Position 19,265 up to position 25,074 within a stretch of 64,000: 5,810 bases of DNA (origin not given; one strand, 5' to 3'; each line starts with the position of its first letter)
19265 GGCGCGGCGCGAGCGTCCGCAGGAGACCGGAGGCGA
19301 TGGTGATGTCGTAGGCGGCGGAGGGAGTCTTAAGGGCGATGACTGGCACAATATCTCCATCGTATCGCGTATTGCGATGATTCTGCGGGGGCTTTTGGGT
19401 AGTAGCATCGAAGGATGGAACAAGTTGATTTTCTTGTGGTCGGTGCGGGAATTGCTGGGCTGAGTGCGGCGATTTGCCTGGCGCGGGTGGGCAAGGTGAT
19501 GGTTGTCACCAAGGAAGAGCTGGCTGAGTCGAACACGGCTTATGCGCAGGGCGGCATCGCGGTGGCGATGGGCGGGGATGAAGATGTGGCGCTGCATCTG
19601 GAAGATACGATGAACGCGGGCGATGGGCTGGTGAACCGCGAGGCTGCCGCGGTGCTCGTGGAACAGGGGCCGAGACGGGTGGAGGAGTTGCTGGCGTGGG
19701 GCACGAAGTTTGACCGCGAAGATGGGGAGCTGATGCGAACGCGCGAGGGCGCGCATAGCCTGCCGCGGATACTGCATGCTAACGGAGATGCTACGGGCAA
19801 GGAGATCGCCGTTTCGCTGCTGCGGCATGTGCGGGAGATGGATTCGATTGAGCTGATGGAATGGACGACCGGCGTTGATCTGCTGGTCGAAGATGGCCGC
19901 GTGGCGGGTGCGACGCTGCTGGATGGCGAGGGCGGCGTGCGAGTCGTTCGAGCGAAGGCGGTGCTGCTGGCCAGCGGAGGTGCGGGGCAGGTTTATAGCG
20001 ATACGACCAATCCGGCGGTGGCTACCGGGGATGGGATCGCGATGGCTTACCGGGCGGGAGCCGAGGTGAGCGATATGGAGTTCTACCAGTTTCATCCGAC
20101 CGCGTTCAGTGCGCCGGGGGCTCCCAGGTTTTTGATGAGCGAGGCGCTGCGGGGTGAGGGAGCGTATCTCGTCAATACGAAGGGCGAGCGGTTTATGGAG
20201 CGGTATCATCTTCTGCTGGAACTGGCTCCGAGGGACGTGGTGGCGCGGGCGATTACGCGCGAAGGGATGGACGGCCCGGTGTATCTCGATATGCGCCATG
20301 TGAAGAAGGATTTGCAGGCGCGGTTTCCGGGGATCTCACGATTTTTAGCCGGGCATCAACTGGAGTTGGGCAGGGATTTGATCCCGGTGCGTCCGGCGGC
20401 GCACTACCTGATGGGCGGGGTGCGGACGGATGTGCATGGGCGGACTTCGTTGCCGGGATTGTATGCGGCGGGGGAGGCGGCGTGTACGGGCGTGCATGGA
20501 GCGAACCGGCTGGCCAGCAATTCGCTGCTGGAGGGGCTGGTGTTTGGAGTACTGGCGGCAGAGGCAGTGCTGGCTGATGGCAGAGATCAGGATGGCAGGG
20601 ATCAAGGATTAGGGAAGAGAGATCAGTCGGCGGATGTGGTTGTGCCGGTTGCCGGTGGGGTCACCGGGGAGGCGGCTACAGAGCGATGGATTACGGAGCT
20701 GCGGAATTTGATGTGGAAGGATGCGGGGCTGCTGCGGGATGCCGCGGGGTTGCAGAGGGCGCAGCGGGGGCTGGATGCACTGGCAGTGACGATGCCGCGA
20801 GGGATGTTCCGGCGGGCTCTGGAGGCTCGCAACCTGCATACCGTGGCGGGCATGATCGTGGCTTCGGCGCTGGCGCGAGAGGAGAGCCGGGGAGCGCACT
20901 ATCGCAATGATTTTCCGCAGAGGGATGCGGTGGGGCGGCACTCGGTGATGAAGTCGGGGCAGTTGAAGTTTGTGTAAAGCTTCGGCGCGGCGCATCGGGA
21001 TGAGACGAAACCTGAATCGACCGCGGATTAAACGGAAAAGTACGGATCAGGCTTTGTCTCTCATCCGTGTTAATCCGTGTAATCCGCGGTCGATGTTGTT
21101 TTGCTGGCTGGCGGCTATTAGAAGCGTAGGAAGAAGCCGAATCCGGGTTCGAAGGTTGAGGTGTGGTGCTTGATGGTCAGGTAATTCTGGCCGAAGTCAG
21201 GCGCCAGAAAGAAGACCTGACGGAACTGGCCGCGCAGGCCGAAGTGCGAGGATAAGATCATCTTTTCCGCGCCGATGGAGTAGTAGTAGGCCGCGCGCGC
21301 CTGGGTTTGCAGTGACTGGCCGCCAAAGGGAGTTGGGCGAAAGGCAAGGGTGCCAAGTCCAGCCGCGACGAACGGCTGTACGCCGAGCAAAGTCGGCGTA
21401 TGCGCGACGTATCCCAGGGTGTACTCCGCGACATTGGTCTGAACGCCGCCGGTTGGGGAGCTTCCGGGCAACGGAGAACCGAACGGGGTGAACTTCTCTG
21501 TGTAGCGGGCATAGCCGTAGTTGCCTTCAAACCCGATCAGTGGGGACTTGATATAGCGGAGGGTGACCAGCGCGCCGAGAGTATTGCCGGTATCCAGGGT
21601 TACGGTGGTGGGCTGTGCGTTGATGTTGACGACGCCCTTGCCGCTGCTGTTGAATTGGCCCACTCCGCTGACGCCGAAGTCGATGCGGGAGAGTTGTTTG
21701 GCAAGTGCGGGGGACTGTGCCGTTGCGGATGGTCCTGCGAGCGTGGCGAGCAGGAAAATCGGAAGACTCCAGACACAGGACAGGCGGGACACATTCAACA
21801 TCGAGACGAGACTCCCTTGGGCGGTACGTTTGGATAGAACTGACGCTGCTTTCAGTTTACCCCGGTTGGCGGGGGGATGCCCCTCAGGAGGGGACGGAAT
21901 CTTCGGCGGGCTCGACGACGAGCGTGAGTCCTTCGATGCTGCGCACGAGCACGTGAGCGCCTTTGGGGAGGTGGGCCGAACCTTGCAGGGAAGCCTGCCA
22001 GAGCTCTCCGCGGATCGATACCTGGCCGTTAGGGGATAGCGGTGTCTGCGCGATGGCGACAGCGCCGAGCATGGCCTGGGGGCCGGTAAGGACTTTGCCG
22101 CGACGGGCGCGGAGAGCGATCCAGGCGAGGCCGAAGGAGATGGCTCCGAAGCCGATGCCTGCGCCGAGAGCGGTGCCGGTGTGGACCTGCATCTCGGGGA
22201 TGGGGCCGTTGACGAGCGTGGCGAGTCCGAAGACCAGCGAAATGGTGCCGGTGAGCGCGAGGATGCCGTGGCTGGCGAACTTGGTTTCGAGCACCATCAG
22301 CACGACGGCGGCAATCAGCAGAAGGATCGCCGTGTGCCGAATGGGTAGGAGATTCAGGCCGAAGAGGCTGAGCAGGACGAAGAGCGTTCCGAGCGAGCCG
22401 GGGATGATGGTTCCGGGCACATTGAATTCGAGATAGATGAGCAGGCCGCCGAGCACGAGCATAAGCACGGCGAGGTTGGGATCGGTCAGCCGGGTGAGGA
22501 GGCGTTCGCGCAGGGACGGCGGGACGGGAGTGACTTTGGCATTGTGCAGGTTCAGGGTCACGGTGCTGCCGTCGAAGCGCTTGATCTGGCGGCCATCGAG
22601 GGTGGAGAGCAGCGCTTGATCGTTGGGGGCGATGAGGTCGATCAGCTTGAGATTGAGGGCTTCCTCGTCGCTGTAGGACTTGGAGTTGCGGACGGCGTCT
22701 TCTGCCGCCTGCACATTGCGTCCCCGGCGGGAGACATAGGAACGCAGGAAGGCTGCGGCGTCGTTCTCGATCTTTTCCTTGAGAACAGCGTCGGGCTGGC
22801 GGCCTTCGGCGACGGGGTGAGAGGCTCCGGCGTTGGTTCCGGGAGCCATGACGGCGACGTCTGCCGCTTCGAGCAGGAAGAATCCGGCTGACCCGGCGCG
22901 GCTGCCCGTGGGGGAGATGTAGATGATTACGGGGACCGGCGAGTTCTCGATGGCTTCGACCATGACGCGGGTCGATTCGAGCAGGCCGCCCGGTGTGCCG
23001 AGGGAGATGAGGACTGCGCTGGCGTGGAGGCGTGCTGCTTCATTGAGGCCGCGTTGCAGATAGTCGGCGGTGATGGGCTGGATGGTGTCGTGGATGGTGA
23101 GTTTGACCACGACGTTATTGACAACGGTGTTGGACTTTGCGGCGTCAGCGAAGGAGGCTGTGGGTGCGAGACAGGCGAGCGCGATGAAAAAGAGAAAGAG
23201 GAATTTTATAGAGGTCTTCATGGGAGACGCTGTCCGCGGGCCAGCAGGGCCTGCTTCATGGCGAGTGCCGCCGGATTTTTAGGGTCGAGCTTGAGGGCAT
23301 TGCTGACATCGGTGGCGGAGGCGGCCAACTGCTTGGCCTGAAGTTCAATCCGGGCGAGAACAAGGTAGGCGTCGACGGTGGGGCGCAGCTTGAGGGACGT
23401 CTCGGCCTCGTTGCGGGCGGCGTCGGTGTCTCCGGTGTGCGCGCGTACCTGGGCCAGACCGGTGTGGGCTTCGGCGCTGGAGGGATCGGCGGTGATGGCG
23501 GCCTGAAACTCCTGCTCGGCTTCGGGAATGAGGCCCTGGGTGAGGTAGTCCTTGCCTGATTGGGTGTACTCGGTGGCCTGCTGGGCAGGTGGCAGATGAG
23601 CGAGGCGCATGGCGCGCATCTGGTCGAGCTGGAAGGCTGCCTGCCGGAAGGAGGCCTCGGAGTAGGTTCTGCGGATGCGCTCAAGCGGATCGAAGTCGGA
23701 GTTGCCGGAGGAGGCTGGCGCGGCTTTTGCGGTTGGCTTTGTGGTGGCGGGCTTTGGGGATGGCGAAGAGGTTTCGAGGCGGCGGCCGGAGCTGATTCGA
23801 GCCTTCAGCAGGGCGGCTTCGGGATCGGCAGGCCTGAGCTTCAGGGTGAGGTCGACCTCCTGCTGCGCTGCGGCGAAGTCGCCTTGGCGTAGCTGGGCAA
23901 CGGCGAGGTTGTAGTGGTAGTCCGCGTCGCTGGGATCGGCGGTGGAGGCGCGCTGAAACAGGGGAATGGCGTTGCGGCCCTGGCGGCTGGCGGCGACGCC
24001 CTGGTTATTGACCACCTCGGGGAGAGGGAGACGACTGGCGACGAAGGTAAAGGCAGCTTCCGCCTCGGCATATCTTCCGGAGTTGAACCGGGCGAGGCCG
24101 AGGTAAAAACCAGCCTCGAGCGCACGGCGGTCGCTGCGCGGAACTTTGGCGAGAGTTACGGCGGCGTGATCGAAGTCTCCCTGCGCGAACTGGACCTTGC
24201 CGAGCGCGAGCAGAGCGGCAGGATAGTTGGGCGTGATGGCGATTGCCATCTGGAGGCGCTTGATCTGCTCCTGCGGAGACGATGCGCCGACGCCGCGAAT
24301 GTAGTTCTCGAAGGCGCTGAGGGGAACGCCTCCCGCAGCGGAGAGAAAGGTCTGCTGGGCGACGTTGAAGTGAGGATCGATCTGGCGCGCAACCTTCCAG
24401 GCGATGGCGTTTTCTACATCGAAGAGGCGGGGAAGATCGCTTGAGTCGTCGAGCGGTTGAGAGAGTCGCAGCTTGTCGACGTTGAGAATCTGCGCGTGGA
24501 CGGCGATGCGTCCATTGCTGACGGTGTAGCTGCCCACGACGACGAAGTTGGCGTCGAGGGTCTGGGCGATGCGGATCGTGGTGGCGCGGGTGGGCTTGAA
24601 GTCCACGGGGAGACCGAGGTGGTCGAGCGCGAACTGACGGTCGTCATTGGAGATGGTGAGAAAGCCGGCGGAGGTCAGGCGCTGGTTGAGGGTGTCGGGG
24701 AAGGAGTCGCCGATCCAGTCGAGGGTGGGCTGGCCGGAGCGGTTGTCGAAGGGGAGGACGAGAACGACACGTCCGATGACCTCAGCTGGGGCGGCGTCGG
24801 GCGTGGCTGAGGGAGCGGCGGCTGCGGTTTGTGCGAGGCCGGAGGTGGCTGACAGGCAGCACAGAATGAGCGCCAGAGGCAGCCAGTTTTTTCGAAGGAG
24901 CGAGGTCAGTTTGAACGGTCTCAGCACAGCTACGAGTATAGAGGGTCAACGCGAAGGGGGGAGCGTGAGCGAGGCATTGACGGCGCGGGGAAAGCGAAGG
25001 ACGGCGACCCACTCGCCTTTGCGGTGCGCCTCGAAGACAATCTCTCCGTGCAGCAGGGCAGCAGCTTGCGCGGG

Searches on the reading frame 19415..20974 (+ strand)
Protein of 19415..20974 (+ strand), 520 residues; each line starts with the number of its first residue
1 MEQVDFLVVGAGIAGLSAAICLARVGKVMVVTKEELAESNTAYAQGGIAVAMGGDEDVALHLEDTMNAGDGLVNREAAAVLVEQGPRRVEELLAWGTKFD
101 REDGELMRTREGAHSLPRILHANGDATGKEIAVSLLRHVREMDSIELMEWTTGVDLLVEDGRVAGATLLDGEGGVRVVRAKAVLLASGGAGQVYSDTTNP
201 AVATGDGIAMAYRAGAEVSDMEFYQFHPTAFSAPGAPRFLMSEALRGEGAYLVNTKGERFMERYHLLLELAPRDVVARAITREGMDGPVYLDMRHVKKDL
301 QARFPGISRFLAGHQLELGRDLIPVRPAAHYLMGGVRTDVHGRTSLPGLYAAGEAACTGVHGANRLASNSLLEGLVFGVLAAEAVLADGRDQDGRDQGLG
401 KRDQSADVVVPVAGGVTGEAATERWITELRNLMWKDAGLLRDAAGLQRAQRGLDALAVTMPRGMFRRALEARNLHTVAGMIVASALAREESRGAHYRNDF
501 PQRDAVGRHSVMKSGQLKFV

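Call 10: search_protein_families(library=pfam, proteins=[window:19415-20974:+])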
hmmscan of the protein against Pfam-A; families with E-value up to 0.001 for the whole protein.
window:19415-20974:+ (520 aa): 5 families
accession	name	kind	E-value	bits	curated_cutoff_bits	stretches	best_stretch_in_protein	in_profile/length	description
PF00890.30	FAD_binding_2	-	4.7e-97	326.2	20.4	1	5-371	1-414/414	FAD binding domain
PF02910.25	Succ_DH_flav_C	-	1.2e-15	58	20.8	1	428-505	3-91/130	Fumarate reductase flavoprotein C-term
PF07992.20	Pyr_redox_2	-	2.5e-08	34.1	26.1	1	5-189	2-109/291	Pyridine nucleotide-disulphide oxidoreductase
PF01266.30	DAO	-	3.8e-06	27.1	27.9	1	5-144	1-129/353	FAD dependent oxidoreductase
PF12831.13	FAD_oxidored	-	7.4e-05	22.7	27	1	5-189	1-146/416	FAD dependent oxidoreductase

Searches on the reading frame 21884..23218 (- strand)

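Call 75: search_protein_families(library=pfam, proteins=[window:21884-23218:-], max_evalue=1e-10)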
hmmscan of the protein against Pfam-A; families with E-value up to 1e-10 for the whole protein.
window:21884-23218:- (444 aa): 3 families
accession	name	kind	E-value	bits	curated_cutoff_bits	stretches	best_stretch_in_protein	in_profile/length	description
PF24961.1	NfeD_membrane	-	2.7e-18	66.6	26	1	248-366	1-118/119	NfeD integral membrane domain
PF25145.1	NfeD1b_N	-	2.9e-15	56.8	40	1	37-197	2-156/189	NfeD1b, N-terminal domain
PF01957.25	NfeD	-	4.2e-15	56.1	29.1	1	381-437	2-57/57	NfeD-like C-terminal, partner-binding domain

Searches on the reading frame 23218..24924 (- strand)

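Call 75: search_protein_families(library=pfam, proteins=[window:23218-24924:-], max_evalue=1e-10)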
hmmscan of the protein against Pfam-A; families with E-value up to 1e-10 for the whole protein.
window:23218-24924:- (568 aa): 9 families
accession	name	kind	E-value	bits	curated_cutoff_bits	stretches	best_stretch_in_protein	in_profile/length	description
PF13432.12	TPR_16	-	4e-24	85.1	32.7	0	457-507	4-53/65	Tetratricopeptide repeat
PF14559.12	TPR_19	-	5.5e-24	84.7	25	0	312-377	3-68/68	Tetratricopeptide repeat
PF07719.23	TPR_2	-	1.1e-19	69.3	27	0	334-366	1-33/34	Tetratricopeptide repeat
PF13414.12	TPR_11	-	5.9e-18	64.7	26.8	0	221-249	14-42/42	TPR repeat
PF13431.12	TPR_17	-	1.2e-17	63.1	24.4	0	322-355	1-34/34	Tetratricopeptide repeat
PF13428.12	TPR_14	-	5.6e-15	54.8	23.5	0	455-493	6-44/44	Tetratricopeptide repeat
PF00515.34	TPR_1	-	5.2e-14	51.8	27.8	0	334-353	1-20/34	Tetratricopeptide repeat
PF13181.12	TPR_8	-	5.6e-12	45.3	25.7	0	334-366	1-33/34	Tetratricopeptide repeat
PF25060.1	ARM_TT21_2nd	-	9.4e-12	45.4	27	0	329-378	217-266/270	Tetratricopeptide repeat protein 21 second ARM domain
